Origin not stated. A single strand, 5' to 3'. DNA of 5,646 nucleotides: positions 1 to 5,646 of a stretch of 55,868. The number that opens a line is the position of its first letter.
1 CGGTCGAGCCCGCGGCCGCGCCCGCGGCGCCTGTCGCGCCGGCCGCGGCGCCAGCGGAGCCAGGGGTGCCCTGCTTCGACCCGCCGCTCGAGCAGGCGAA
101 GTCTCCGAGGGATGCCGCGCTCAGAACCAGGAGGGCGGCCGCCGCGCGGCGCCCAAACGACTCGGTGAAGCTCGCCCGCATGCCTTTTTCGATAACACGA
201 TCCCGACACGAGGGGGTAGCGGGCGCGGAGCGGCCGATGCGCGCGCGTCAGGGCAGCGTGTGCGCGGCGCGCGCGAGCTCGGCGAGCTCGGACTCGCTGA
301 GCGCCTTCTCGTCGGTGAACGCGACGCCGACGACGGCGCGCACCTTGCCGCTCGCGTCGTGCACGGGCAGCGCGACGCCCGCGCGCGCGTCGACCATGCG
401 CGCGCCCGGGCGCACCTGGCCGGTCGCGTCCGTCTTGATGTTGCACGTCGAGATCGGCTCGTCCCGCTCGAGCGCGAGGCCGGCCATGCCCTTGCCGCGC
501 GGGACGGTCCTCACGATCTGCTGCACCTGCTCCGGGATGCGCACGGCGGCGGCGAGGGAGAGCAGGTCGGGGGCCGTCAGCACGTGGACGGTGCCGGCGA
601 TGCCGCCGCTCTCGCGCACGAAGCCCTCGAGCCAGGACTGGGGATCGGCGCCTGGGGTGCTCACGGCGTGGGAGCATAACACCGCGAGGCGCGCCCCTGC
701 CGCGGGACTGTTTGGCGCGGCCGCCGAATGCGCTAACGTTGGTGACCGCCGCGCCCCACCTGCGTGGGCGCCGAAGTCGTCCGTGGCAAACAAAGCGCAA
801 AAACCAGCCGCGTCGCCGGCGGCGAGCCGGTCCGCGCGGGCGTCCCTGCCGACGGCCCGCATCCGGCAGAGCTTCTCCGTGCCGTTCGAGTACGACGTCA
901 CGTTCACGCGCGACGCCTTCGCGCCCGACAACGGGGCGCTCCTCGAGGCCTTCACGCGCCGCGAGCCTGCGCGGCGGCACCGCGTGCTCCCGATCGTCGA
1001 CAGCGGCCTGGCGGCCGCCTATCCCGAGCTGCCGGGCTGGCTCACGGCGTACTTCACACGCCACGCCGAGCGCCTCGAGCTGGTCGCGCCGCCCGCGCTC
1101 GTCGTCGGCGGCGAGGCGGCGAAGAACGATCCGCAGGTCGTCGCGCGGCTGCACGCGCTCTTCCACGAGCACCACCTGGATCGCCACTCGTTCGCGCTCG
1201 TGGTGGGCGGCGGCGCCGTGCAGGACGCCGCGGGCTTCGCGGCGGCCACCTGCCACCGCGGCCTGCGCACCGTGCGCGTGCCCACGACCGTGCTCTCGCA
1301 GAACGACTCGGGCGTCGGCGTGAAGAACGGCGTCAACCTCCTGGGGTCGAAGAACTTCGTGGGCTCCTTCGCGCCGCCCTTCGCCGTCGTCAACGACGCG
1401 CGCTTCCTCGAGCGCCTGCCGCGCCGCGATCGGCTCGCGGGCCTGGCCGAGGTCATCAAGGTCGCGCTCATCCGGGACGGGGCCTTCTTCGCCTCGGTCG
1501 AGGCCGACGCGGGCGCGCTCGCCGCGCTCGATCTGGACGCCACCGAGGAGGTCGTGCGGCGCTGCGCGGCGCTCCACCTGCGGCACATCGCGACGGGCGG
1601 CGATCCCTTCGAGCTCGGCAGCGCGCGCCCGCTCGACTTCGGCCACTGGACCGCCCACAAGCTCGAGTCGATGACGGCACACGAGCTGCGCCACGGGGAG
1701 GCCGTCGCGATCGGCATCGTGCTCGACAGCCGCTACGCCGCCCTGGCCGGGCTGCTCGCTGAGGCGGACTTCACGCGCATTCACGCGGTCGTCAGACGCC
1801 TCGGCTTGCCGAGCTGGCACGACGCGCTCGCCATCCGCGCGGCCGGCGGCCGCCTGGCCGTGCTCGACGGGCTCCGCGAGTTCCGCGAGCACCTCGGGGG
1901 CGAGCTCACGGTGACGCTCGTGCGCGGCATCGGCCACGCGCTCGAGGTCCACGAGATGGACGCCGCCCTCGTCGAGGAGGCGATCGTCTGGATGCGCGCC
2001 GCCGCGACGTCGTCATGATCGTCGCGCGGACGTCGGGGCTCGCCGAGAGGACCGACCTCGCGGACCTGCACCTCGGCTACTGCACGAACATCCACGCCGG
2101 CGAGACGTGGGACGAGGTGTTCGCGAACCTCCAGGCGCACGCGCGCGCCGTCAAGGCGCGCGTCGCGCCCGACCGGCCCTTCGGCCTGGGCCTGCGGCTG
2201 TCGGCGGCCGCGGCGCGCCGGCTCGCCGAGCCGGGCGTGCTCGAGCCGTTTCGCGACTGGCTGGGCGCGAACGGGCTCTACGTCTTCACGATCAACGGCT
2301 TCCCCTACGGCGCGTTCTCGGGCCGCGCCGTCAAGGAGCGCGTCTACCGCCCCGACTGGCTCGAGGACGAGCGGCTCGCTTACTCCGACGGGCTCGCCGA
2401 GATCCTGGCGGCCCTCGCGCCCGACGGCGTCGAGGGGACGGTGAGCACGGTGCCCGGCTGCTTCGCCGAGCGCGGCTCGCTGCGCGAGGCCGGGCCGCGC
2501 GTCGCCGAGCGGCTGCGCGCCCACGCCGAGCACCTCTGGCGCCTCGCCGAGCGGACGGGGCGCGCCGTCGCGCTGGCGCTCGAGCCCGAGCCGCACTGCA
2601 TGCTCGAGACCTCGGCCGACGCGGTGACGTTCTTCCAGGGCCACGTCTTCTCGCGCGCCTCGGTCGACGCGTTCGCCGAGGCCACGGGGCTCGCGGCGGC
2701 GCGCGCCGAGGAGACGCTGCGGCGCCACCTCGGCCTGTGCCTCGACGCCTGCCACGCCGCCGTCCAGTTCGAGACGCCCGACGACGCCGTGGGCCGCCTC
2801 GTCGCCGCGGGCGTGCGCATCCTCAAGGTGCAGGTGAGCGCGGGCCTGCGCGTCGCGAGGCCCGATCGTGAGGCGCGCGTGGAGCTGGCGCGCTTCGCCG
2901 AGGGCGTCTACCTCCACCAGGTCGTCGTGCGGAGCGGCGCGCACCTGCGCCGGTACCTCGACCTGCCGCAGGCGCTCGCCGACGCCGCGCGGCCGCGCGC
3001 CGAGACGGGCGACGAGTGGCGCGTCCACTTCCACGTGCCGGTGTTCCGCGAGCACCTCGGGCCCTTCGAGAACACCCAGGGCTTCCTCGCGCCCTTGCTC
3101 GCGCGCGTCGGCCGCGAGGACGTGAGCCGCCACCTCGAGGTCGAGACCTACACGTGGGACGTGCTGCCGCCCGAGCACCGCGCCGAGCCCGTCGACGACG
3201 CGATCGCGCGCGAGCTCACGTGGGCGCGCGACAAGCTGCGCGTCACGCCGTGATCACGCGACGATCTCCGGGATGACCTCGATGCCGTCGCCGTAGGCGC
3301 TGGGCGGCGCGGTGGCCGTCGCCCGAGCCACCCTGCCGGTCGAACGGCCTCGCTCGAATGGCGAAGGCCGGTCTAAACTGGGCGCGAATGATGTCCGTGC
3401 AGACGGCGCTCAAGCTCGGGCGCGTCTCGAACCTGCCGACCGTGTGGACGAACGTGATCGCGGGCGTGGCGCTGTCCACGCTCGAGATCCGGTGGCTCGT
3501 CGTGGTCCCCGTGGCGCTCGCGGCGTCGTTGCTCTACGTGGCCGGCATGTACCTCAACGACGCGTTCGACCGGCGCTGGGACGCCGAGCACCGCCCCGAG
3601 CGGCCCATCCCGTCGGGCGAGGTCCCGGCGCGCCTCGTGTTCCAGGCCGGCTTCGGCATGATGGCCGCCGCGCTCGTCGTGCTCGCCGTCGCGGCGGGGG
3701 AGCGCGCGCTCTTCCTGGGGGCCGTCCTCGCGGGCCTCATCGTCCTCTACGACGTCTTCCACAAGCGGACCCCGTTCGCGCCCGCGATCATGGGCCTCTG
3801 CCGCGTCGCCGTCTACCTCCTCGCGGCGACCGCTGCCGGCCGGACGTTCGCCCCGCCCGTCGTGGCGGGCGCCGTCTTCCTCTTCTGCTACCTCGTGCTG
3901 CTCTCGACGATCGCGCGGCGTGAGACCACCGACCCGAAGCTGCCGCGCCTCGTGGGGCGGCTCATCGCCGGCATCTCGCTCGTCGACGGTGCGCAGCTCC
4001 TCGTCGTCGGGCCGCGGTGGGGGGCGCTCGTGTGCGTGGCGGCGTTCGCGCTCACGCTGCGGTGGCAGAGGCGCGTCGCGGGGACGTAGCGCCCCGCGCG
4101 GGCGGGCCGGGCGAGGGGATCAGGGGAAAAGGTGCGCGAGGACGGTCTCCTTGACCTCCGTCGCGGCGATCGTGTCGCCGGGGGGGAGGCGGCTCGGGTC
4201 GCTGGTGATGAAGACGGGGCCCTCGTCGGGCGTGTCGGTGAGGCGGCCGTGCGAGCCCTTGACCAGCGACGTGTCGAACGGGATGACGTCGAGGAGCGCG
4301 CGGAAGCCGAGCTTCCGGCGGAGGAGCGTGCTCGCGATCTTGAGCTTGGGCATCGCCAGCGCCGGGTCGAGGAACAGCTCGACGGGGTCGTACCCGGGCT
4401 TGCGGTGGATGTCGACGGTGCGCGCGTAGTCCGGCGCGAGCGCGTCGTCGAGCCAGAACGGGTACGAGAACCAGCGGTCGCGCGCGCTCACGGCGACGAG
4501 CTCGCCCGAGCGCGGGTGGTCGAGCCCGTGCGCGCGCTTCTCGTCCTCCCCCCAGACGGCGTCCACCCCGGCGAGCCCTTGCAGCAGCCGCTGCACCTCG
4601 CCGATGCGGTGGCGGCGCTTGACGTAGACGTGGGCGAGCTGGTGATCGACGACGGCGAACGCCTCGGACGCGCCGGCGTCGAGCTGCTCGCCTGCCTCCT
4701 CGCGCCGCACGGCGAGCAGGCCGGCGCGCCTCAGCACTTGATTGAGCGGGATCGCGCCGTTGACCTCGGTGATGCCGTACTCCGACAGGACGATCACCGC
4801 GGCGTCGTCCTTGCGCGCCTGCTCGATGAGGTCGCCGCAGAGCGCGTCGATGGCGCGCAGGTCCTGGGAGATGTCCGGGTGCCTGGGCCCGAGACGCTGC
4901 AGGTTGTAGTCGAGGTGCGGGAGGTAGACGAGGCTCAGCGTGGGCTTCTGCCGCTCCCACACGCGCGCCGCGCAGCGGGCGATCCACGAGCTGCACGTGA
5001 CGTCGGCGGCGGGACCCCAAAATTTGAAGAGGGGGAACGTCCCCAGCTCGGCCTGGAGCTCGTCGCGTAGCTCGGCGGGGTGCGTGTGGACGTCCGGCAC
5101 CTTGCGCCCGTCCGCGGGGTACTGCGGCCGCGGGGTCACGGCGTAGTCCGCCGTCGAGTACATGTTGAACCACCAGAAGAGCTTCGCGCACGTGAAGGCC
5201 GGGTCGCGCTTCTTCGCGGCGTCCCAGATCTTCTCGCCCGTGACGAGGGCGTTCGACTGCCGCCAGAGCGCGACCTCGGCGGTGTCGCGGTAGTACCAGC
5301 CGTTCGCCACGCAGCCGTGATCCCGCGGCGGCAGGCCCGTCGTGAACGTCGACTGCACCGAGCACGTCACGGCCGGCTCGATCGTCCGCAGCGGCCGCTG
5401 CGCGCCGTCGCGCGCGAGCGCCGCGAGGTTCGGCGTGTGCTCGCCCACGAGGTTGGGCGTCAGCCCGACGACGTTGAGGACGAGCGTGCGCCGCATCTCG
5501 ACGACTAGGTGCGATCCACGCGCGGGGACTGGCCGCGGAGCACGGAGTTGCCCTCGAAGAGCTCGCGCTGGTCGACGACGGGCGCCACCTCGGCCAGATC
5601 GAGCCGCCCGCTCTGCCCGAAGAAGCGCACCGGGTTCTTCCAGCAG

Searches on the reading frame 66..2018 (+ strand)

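Call 5: search_protein_families(library=pfam, proteins=[window:66-2018:+], max_evalue=0.01)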
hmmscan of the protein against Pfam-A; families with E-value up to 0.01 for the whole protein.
window:66-2018:+ (650 aa): 2 families
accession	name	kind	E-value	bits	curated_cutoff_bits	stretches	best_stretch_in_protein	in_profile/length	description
PF24621.2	DHQS_C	-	9.3e-33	113.6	27.6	1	459-589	1-130/144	3-dehydroquinate synthase C-terminal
PF01761.26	DHQ_synthase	-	7.7e-32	109.8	24.2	1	346-455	4-112/115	3-dehydroquinate synthase N-terminal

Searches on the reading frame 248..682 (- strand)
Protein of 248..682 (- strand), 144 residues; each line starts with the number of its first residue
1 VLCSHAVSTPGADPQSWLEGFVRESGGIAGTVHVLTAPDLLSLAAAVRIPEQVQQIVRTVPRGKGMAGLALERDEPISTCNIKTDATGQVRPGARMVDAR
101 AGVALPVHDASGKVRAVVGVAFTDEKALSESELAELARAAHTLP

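Call 74: search_protein_families(library=pfam, proteins=[window:248-682:-], max_evalue=0.001)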
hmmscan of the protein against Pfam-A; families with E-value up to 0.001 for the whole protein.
window:248-682:- (144 aa): 1 family
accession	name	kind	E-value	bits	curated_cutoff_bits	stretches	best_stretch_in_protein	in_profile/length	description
PF13185.12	GAF_2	-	3.9e-08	34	28.6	1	29-142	22-130/136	GAF domain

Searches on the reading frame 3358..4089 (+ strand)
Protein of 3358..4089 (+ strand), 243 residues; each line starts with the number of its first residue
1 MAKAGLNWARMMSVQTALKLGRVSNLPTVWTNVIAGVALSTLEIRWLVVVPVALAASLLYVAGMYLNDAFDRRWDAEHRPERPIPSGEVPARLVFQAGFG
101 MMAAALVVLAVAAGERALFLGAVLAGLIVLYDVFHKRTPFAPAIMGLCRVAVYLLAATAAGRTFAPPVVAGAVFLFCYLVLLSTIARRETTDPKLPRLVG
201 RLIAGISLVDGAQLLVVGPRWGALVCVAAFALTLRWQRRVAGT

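Call 5: search_protein_families(library=pfam, proteins=[window:3358-4089:+], max_evalue=0.01)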
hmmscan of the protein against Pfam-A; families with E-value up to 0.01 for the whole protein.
window:3358-4089:+ (243 aa): 1 family
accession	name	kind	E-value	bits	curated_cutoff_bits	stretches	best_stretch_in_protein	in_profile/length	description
PF01040.23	UbiA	-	1.3e-18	67.6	34.2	1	33-185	5-160/250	UbiA prenyltransferase family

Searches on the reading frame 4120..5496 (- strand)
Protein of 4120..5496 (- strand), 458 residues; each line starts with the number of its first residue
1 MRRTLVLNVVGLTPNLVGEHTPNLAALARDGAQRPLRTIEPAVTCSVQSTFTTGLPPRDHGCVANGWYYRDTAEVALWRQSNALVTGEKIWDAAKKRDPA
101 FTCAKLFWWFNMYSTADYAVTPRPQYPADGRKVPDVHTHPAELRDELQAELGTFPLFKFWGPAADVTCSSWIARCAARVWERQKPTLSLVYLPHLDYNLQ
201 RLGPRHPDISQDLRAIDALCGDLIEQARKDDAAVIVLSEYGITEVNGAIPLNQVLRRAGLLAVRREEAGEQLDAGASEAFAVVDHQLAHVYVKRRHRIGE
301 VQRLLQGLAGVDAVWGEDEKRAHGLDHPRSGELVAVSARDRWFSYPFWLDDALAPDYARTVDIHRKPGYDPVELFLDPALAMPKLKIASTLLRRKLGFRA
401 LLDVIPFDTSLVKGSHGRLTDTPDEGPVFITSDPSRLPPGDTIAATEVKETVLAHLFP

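Call 3: search_protein_families(library=pfam, proteins=[window:4120-5496:-], max_evalue=0.01)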
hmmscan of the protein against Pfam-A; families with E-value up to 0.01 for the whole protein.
window:4120-5496:- (458 aa): 1 family
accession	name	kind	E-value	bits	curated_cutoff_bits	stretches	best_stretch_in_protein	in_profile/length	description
PF01663.27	Phosphodiest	-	2.1e-63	215.4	23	1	4-370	1-342/342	Type I phosphodiesterase / nucleotide pyrophosphatase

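Call 4: search_protein_families(library=ncbifam, proteins=[window:4120-5496:-], max_evalue=0.01)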
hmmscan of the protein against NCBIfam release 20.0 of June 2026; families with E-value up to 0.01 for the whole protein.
window:4120-5496:- (458 aa): 1 family
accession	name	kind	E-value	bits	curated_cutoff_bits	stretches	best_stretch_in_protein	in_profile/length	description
TIGR02335.1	hydr_PhnA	equivalog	0.00011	21.4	407.55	0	20-84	36-100/408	phosphonoacetate hydrolase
